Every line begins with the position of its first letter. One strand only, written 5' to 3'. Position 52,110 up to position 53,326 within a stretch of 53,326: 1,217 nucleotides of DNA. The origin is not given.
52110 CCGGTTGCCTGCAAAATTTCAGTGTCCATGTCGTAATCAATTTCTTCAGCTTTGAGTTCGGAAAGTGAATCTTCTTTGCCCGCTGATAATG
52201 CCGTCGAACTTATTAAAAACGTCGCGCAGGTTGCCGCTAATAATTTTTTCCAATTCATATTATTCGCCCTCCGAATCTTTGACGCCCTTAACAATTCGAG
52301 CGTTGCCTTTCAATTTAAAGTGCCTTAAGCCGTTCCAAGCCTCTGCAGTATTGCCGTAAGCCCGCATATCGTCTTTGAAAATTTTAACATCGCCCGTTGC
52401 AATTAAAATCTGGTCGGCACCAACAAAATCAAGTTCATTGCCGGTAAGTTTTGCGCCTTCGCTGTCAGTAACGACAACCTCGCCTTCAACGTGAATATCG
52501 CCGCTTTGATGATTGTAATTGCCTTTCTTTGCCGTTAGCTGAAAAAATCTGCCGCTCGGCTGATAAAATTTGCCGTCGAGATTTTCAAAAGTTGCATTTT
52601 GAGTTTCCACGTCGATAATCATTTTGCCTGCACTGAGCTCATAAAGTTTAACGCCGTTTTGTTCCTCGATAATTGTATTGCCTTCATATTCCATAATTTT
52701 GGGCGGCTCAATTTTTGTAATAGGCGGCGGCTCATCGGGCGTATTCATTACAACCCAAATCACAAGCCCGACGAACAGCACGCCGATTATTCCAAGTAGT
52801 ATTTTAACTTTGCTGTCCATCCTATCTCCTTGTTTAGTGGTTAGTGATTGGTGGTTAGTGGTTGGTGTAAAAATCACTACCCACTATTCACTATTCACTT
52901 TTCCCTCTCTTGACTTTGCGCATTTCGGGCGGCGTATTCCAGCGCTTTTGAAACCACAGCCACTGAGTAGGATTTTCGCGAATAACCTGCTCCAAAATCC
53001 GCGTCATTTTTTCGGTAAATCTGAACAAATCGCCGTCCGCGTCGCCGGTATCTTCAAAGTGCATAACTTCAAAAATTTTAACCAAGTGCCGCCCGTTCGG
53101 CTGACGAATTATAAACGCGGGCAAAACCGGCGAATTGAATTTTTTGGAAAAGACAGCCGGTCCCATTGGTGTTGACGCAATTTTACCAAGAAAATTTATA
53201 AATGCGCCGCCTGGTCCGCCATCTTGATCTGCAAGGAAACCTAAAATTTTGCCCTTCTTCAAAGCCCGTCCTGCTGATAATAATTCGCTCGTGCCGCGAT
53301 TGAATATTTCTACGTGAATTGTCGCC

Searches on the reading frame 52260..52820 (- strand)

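Call 63: search_protein_families(library=pfam, proteins=[window:52260-52820:-])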
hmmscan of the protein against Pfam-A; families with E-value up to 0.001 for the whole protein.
window:52260-52820:- (186 aa): 2 families
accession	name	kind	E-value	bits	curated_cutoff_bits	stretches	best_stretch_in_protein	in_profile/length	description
PF06835.18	LptC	-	3.6e-12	46.7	21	1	14-176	5-172/175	Lipopolysaccharide-assembly, LptC-related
PF03968.19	LptD_N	-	5.5e-05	23.8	20.4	0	61-130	30-105/113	LptA/(LptD N-terminal domain) LPS transport protein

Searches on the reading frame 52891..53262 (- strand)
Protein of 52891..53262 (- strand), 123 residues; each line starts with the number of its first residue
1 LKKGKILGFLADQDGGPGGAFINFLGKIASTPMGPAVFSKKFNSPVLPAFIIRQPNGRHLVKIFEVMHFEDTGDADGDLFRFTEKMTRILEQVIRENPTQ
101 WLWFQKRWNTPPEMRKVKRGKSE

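Call 63: search_protein_families(library=pfam, proteins=[window:52891-53262:-])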
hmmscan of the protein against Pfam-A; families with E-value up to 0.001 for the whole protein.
window:52891-53262:- (123 aa): 1 family
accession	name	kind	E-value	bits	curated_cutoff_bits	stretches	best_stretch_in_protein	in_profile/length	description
PF03279.18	Lip_A_acyltrans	-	5e-22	78.9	22.3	1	1-110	188-295/295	Bacterial lipid A biosynthesis acyltransferase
